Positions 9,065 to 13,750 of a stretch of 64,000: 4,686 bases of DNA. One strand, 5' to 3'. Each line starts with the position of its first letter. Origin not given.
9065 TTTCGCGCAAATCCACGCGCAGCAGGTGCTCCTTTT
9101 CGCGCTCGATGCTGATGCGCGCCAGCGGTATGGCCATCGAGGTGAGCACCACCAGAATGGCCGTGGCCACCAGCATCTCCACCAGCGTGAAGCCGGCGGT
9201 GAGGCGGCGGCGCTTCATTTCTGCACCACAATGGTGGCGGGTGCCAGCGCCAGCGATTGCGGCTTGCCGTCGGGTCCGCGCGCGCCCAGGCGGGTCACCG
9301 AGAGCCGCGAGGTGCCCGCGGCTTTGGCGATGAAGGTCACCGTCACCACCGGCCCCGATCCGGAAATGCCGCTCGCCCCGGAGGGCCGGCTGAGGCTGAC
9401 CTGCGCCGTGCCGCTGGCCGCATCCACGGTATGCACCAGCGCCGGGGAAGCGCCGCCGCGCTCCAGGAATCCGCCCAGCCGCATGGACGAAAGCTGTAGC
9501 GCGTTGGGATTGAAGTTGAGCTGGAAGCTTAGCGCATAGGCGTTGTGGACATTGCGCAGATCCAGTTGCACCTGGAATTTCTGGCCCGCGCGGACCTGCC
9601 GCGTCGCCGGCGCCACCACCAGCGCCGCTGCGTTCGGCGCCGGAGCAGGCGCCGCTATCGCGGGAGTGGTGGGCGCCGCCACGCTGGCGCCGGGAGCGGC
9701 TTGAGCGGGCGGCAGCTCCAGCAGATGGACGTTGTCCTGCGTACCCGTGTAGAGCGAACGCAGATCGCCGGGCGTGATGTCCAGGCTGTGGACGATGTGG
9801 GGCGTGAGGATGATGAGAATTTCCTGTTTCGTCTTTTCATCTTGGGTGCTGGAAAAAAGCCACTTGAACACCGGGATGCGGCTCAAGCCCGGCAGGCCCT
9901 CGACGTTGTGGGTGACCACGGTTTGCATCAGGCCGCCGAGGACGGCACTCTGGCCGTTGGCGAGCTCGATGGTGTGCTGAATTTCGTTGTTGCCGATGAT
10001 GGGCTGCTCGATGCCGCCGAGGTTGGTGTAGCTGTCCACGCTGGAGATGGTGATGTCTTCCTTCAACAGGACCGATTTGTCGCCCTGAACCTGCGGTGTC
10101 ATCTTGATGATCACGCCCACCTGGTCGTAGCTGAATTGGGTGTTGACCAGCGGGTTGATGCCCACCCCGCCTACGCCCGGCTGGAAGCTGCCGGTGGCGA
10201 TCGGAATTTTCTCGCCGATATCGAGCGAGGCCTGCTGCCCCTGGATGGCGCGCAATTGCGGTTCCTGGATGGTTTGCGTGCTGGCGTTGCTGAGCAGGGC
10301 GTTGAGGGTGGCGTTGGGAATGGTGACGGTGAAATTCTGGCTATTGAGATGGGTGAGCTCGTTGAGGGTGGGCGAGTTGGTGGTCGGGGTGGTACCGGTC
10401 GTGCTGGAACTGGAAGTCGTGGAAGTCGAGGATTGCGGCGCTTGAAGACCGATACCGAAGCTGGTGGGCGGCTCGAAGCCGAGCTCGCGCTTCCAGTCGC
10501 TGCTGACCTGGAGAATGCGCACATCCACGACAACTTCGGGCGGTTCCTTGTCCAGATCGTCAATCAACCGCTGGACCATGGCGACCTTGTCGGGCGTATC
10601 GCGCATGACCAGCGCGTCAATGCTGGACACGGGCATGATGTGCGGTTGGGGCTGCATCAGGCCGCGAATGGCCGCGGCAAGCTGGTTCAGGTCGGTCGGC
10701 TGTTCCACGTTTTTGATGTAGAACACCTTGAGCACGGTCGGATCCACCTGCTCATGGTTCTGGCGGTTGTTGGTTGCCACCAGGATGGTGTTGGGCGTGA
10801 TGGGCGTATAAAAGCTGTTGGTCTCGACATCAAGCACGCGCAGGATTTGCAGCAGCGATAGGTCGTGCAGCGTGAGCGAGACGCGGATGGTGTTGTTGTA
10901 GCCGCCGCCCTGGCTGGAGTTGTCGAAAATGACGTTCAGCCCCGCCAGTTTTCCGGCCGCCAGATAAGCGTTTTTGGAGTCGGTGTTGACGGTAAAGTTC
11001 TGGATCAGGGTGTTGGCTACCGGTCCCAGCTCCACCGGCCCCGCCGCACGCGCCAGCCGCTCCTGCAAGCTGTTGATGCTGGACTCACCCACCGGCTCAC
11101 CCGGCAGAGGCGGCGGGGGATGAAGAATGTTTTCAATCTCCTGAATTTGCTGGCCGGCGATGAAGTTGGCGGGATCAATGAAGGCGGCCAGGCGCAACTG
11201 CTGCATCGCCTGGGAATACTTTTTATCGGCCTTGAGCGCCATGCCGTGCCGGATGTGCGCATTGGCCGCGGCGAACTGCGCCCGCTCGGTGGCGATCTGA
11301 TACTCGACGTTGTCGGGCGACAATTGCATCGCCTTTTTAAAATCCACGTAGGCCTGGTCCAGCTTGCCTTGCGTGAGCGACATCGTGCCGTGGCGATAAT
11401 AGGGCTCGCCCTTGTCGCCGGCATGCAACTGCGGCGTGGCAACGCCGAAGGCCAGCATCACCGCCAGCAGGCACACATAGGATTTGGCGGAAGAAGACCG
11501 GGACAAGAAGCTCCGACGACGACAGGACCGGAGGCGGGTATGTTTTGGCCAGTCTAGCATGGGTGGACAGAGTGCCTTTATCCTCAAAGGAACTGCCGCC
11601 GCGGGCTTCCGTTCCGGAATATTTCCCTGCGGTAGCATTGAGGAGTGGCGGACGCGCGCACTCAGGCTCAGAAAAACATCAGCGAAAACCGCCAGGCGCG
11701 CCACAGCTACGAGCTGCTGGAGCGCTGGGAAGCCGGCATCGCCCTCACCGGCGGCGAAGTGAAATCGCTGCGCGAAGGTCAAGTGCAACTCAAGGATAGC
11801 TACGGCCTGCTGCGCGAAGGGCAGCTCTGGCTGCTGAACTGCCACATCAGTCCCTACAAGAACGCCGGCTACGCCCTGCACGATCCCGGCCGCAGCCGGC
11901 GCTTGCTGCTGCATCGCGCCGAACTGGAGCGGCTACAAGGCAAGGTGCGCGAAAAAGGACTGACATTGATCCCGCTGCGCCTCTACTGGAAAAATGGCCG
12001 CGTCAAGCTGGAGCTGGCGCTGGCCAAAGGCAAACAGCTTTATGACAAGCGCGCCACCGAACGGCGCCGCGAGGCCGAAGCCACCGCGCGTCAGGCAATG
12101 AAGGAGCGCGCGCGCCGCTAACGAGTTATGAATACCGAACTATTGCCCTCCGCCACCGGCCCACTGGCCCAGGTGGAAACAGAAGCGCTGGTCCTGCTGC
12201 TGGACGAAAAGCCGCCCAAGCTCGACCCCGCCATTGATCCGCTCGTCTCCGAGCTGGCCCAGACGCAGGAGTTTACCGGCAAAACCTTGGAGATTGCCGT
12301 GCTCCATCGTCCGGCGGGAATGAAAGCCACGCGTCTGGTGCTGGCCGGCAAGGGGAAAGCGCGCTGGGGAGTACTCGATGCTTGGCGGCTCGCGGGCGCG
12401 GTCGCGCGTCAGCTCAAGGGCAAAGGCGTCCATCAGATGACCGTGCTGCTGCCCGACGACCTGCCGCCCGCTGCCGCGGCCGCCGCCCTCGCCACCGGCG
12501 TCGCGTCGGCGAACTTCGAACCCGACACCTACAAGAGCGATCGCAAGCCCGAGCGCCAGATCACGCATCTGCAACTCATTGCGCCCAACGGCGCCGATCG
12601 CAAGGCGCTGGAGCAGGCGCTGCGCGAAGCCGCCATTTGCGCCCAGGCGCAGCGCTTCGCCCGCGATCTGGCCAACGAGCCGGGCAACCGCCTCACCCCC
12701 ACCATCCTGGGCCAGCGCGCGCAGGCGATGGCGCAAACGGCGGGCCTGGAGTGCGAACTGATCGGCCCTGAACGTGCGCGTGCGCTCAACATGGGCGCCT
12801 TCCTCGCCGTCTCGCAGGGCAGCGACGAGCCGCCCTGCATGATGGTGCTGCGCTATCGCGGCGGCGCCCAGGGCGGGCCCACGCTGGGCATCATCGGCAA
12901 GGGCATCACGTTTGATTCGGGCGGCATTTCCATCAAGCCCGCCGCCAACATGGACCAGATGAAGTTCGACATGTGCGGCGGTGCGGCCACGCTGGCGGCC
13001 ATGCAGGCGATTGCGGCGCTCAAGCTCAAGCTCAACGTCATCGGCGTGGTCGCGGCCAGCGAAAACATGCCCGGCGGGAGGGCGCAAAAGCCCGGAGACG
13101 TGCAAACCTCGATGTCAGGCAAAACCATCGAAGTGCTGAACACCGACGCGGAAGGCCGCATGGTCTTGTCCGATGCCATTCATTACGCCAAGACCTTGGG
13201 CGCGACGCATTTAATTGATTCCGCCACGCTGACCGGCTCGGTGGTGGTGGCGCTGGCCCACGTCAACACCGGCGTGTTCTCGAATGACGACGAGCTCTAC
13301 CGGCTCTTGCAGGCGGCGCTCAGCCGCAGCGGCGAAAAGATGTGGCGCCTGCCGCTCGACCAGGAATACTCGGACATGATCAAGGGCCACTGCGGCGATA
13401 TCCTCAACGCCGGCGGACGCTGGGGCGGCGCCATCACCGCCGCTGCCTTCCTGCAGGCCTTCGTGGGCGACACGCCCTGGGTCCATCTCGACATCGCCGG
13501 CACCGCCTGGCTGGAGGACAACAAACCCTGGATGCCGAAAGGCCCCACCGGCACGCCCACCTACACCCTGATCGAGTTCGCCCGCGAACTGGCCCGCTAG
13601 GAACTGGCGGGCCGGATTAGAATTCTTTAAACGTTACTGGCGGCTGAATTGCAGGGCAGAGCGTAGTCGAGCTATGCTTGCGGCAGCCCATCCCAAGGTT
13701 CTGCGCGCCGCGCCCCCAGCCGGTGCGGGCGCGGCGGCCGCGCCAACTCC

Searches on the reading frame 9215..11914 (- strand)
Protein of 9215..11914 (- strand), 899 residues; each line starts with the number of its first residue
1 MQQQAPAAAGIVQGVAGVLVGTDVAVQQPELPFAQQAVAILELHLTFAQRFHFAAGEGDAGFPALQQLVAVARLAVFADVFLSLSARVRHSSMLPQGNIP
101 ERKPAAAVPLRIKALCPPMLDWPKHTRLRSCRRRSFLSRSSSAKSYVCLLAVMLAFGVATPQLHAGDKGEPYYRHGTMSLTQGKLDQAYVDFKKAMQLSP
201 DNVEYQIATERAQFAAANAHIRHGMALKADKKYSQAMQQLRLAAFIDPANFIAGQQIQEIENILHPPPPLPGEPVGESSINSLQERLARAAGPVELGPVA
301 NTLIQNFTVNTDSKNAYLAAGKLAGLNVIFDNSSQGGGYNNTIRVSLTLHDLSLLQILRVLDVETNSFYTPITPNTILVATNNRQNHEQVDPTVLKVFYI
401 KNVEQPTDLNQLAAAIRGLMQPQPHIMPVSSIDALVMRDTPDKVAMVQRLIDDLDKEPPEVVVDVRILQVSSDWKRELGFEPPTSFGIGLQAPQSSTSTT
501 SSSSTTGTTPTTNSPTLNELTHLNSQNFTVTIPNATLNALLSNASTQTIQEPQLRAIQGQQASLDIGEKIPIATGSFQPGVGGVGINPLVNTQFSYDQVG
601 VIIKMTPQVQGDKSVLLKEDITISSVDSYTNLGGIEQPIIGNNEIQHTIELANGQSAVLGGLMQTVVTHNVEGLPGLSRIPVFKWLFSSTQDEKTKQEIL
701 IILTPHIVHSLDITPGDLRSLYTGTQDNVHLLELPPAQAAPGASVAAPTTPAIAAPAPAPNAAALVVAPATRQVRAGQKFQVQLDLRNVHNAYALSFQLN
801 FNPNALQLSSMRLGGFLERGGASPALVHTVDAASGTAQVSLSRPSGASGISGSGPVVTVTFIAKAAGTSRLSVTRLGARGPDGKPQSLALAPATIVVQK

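Call 40: search_protein_families(library=pfam, proteins=[window:9215-11914:-], max_evalue=0.001)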
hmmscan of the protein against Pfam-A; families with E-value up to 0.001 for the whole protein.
window:9215-11914:- (899 aa): 6 families
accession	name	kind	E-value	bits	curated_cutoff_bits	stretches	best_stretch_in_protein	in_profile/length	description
PF00263.26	Secretin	-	1.6e-36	125.9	27.5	1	540-708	2-168/169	Bacterial type II and III secretion system protein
PF00963.24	Cohesin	-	9.6e-11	42.5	24.1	1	772-869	8-107/139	Cohesin domain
PF03958.22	Secretin_N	-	9.2e-07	29.4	28.2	1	407-459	9-68/69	Bacterial type II/III secretion system short domain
PF13414.12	TPR_11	-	0.00038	20.5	26.8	0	182-205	7-30/42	TPR repeat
PF13181.12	TPR_8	-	0.00043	20.7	25.7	0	171-202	3-34/34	Tetratricopeptide repeat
PF00515.34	TPR_1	-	0.00056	20.1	27.8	0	177-202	9-34/34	Tetratricopeptide repeat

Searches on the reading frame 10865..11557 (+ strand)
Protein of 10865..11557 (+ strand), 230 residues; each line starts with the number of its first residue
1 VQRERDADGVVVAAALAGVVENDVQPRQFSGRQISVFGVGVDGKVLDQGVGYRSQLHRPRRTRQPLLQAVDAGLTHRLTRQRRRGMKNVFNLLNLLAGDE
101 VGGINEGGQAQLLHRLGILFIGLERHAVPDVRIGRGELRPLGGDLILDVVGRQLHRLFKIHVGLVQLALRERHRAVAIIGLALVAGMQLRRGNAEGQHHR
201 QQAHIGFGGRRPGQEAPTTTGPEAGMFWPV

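Call 5: search_protein_families(library=pfam, proteins=[window:10865-11557:+], max_evalue=0.1)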
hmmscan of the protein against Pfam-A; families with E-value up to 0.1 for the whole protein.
window:10865-11557:+ (230 aa): 1 family
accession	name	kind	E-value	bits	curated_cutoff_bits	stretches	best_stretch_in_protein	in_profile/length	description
PF06376.17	AGP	-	0.068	13.4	25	0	41-52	11-22/36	Arabinogalactan peptide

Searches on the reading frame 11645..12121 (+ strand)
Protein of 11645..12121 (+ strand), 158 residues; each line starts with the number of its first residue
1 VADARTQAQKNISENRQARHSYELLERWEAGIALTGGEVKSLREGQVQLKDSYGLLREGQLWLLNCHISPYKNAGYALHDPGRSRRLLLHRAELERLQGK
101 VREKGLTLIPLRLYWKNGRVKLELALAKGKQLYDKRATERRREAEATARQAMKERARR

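Call 5: search_protein_families(library=pfam, proteins=[window:11645-12121:+], max_evalue=0.1)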
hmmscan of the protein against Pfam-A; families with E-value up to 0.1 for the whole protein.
window:11645-12121:+ (158 aa): 1 family
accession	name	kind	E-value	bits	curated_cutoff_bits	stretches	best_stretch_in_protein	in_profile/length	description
PF01668.23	SmpB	-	7.2e-57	191.8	27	1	12-154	1-143/143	SmpB protein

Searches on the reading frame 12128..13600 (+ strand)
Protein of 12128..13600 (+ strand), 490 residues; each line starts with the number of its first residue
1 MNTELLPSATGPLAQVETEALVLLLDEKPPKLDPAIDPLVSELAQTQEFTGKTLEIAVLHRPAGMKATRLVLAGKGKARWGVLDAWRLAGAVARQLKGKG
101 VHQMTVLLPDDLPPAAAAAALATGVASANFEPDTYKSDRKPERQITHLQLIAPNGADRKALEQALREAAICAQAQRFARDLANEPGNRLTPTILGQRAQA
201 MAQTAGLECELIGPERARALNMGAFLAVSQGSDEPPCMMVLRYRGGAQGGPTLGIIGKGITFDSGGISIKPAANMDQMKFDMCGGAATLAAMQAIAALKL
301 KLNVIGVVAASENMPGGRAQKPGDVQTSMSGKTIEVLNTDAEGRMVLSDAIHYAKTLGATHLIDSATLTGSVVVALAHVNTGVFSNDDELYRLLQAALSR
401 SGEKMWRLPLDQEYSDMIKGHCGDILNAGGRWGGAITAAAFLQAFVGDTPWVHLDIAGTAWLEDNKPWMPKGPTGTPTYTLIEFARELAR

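Call 5: search_protein_families(library=pfam, proteins=[window:12128-13600:+], max_evalue=0.1)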
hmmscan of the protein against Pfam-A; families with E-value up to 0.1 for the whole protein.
window:12128-13600:+ (490 aa): 2 families
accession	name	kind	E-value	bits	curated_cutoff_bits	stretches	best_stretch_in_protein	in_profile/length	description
PF00883.26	Peptidase_M17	-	7.4e-117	390.5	25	1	177-482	2-310/310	Cytosol aminopeptidase family, catalytic domain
PF02789.23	Peptidase_M17_N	-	1.3e-17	64.4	23.4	1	30-138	15-128/129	Cytosol aminopeptidase family, N-terminal domain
